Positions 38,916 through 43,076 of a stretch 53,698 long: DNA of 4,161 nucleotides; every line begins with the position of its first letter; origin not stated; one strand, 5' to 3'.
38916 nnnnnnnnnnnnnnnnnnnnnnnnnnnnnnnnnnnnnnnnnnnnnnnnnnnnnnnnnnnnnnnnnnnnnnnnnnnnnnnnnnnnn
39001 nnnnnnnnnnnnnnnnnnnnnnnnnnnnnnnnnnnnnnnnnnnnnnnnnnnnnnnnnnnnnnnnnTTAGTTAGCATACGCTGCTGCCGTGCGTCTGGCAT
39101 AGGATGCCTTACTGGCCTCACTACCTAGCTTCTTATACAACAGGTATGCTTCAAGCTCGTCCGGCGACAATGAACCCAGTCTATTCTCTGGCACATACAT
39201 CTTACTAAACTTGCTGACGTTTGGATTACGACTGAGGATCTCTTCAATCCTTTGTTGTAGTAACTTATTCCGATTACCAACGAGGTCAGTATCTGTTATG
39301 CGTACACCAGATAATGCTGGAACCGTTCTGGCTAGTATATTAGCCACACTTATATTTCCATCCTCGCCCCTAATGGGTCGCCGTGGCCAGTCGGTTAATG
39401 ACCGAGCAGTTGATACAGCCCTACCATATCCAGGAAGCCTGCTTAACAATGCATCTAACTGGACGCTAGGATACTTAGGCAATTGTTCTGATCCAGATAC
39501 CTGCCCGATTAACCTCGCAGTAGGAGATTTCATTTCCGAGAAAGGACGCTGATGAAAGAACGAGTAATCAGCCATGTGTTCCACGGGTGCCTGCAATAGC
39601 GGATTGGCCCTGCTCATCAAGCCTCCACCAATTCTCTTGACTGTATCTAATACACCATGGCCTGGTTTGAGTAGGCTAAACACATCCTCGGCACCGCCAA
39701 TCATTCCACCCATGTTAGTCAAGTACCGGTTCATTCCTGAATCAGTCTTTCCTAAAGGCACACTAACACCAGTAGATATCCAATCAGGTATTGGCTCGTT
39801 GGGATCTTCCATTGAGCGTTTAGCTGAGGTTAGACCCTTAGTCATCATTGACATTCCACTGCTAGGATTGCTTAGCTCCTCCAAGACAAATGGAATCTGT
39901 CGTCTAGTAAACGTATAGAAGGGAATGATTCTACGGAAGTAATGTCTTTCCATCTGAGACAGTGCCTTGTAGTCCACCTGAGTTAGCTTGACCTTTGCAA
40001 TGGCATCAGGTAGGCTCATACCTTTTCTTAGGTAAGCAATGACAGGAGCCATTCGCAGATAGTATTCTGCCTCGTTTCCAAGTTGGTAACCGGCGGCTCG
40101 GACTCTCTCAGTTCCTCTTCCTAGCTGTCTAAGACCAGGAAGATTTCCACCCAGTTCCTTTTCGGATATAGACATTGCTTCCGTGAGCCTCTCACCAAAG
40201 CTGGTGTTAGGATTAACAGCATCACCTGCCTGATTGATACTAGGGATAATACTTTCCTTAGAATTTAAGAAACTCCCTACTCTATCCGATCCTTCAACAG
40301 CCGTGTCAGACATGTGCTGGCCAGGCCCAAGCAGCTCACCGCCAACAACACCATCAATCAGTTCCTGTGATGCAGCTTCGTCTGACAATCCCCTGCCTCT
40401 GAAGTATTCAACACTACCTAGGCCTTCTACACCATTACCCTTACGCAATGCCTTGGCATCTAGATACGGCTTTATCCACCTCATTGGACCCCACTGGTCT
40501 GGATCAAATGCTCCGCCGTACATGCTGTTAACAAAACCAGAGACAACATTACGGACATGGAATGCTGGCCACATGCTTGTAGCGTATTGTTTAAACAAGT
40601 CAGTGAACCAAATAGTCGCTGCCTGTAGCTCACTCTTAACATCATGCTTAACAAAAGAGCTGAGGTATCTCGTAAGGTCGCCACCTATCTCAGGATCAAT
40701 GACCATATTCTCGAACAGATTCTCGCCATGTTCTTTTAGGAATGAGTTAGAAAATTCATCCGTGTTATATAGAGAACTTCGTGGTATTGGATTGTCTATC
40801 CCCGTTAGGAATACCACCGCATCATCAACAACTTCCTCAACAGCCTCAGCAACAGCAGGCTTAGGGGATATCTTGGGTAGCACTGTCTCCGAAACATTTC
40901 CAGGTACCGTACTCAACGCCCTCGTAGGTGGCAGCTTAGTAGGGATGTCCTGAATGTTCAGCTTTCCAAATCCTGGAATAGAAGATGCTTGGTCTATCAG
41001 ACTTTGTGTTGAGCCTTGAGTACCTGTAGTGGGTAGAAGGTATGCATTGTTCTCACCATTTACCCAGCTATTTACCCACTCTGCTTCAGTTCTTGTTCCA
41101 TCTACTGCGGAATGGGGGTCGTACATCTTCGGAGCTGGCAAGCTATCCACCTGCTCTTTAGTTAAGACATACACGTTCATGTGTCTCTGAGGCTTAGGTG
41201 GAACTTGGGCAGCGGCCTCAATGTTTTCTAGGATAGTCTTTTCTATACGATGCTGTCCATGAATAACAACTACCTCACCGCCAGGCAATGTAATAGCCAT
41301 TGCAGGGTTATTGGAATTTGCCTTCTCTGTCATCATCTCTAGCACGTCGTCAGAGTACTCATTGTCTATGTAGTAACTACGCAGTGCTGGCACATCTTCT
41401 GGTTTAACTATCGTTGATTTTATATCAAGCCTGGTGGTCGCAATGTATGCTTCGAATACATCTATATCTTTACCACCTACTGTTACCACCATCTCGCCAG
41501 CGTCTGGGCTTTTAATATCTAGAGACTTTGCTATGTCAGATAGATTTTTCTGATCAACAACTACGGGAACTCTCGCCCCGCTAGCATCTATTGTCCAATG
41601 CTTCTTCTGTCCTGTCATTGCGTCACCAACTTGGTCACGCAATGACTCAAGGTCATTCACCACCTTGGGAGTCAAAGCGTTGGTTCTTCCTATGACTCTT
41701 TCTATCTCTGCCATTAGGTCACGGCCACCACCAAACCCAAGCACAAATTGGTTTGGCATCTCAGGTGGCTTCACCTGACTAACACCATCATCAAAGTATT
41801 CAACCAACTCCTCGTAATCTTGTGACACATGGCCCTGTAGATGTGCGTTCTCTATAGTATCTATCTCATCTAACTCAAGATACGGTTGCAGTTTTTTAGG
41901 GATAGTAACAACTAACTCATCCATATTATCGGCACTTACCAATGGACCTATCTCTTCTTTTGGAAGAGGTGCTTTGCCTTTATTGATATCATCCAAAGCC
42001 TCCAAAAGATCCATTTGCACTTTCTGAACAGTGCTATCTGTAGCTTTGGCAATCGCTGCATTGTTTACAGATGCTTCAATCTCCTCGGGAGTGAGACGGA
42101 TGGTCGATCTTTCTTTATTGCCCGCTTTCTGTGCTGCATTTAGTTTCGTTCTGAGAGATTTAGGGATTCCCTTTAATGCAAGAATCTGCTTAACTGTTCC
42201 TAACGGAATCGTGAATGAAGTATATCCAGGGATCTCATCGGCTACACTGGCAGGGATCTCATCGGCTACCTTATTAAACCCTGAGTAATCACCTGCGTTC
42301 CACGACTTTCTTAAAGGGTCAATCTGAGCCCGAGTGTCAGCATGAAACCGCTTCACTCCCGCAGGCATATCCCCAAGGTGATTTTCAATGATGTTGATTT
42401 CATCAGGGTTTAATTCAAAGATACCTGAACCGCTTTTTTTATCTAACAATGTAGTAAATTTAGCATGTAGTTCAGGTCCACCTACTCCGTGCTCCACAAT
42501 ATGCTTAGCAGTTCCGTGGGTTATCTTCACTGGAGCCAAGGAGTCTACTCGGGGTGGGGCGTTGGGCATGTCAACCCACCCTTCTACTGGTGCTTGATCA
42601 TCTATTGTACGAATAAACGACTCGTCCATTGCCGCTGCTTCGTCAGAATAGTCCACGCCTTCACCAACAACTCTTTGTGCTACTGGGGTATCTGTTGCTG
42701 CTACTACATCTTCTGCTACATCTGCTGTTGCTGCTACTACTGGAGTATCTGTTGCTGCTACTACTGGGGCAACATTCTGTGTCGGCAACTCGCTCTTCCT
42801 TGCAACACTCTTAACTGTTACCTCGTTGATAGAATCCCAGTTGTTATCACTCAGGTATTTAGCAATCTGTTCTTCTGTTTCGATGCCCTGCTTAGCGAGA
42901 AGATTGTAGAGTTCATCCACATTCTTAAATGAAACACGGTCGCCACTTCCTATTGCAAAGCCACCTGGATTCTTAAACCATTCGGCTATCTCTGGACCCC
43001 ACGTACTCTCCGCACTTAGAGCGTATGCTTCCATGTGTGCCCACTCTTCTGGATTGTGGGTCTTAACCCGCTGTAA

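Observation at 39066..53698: Four contiguous giant low-complexity genes fill 36% of the genome, and no polymerase or lysin is recognisable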

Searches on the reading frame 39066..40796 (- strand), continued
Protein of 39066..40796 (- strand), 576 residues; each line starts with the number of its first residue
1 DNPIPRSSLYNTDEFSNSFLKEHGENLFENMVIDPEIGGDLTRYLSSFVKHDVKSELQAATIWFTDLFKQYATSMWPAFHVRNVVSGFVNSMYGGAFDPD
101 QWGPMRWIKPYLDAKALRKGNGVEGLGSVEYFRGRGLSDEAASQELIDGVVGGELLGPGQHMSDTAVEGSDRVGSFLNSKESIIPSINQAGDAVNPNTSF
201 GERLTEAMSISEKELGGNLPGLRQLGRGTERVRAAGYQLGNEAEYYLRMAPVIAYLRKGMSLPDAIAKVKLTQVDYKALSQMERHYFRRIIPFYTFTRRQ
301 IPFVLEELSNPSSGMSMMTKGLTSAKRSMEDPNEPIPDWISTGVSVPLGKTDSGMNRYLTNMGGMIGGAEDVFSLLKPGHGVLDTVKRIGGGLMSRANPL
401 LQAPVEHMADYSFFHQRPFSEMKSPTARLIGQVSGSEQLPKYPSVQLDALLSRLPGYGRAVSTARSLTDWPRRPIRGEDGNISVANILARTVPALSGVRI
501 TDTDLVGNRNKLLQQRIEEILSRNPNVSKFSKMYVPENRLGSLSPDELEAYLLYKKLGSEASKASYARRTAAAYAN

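Call 106: search_dna_similar(query=L033:9842-11941:+, collection=phages, mode=protein, max_evalue=0.001, max_rows=30)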
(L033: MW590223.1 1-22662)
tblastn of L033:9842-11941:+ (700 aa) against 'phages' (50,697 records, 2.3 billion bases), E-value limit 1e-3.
Records with a match: 12; places in all: 12; records where one place covers at least 80% of the query: 1.
Best place of each record, by identity: >=99% 1; <60% 11.
By first word of the organism name: Arthrobacter 8; Microbacterium 2; Cellulosimicrobium 1; Caudoviricetes 1.
By host as written in the record: Arthrobacter sp. ATCC 21022 8; Microbacterium paraoxydans NRRL B-14843 2; Cellulosimicrobium sp. 1; - 1.
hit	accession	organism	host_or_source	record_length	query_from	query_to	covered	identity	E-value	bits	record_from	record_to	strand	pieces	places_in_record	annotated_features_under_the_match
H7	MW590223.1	Cellulosimicrobium phage DS1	Cellulosimicrobium sp.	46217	1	700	100%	100.0%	0e+0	1456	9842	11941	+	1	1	hypothetical protein | peptidoglycan endopeptidase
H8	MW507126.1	Microbacterium phage Shocker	Microbacterium paraoxydans NRRL B-14843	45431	136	694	80%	32.0%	7e-73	263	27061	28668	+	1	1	37: hypothetical protein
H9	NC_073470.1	Microbacterium phage Shocker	Microbacterium paraoxydans NRRL B-14843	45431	136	694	80%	32.0%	7e-73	263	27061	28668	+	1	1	37: hypothetical protein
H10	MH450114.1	Arthrobacter phage Brad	Arthrobacter sp. ATCC 21022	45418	137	693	80%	25.6%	3e-27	125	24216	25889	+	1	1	26: hypothetical protein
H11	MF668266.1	Arthrobacter phage Adat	Arthrobacter sp. ATCC 21022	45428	137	693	80%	25.6%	3e-27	125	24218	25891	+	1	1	hypothetical protein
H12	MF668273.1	Arthrobacter phage GurgleFerb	Arthrobacter sp. ATCC 21022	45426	137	693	80%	25.6%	3e-27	125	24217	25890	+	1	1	hypothetical protein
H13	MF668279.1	Arthrobacter phage Nellie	Arthrobacter sp. ATCC 21022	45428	137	693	80%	25.6%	3e-27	125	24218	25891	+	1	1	hypothetical protein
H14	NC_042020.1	Arthrobacter phage Adat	Arthrobacter sp. ATCC 21022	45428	137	693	80%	25.6%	3e-27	125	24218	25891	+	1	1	hypothetical protein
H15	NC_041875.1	Arthrobacter phage Jasmine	Arthrobacter sp. ATCC 21022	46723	140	693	79%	25.5%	4e-28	127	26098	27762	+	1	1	29: hypothetical protein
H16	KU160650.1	Arthrobacter phage Jasmine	Arthrobacter sp. ATCC 21022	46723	140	693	79%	25.5%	4e-28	127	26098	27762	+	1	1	29: hypothetical protein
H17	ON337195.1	Arthrobacter phage Casserole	Arthrobacter sp. ATCC 21022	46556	137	693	80%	25.0%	3e-27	124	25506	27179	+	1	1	27: hypothetical protein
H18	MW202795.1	Caudoviricetes sp.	Manatee Spring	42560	249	603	51%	26.1%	3e-14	83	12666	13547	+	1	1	hypothetical protein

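Call 107: get_annotated_region(hit=H15, flank=9000)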
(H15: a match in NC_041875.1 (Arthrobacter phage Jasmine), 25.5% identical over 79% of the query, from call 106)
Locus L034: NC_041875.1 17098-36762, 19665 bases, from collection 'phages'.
description: Arthrobacter phage Jasmine, complete genome.
organism: Arthrobacter phage Jasmine (NCBI taxid 1772302)
taxonomy: Viruses; Duplodnaviria; Heunggongvirae; Uroviricota; Caudoviricetes; Jasminevirus; Jasminevirus jasmine
host: Arthrobacter sp. ATCC 21022; source: soil; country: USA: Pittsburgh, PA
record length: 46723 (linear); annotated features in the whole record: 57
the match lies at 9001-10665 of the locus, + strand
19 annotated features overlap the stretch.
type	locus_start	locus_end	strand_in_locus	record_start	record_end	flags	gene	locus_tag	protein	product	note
CDS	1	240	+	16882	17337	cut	23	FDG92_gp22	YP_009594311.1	hypothetical protein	-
CDS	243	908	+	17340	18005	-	24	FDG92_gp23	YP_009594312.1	structural protein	-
CDS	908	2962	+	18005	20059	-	25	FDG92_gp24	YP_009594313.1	hypothetical protein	-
CDS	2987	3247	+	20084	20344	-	26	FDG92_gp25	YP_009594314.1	hypothetical protein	-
CDS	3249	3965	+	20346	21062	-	27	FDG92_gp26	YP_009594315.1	hypothetical protein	-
CDS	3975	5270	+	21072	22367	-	28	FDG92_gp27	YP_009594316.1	hypothetical protein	-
CDS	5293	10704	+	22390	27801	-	29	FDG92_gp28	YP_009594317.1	hypothetical protein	-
CDS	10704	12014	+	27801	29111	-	30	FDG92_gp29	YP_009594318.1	endolysin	-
CDS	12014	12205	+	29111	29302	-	31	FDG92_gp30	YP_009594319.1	holin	-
CDS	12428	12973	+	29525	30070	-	32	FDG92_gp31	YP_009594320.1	transcriptional regulator WhiB-like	-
CDS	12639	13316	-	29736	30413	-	33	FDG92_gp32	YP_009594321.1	hypothetical protein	-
CDS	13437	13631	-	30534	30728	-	34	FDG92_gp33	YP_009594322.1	hypothetical protein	-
CDS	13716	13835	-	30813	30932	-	35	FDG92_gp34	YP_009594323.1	hypothetical protein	-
CDS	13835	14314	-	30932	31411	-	36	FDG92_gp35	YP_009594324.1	Holliday junction resolvase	-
CDS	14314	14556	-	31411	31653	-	37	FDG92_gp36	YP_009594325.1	hypothetical protein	-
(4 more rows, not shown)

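Call 116: search_protein_families(library=pfam, max_evalue=0.001, proteins=[L034:5293-10701:+, L033:6593-11941:+])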
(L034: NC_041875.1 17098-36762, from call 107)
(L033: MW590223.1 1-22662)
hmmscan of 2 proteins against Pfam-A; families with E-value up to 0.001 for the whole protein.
L034:5293-10701:+ (1803 aa): 0 families

L033:6593-11941:+ (1783 aa): 0 families

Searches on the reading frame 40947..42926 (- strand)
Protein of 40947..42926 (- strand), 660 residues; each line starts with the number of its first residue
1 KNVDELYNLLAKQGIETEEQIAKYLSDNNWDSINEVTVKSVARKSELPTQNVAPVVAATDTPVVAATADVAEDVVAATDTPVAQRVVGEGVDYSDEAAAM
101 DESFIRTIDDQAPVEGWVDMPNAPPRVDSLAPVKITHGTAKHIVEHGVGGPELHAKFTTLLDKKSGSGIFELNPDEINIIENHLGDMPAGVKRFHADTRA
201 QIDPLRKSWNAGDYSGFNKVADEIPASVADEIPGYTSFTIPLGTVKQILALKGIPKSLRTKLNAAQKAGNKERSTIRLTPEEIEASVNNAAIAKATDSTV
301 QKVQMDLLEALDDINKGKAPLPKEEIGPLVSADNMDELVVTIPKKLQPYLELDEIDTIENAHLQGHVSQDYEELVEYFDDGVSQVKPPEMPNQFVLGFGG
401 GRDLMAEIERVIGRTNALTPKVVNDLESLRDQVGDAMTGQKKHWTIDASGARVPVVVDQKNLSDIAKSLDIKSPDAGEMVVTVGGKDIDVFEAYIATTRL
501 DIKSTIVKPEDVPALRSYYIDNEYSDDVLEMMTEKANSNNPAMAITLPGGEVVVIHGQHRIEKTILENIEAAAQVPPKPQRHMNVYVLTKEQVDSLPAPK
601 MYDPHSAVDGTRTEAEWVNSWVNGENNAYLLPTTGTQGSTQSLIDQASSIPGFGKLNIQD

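Call 49: find_homologous_proteins(query=window:40947-42926:-)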
Query window:40947-42926:-: 8000 candidates shared short words with the query, none scored E <= 0.001.

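Call 62: search_protein_representatives(protein=window:40947-42926:-)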
Query: 660 residues. Proteins with E-value up to 0.001 (for the whole library): 1; up to 1e-10: 0; up to 1e-30: 0. The best 1 are listed.
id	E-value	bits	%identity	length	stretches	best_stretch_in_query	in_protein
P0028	2.7e-04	36.3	37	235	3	186-221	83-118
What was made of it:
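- That middle has no relative among 1.84 billion representative proteins (call 62).
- Tried and rejected: The exhaustive phmmer scan gave one marginal 36-bit hit (call 62).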
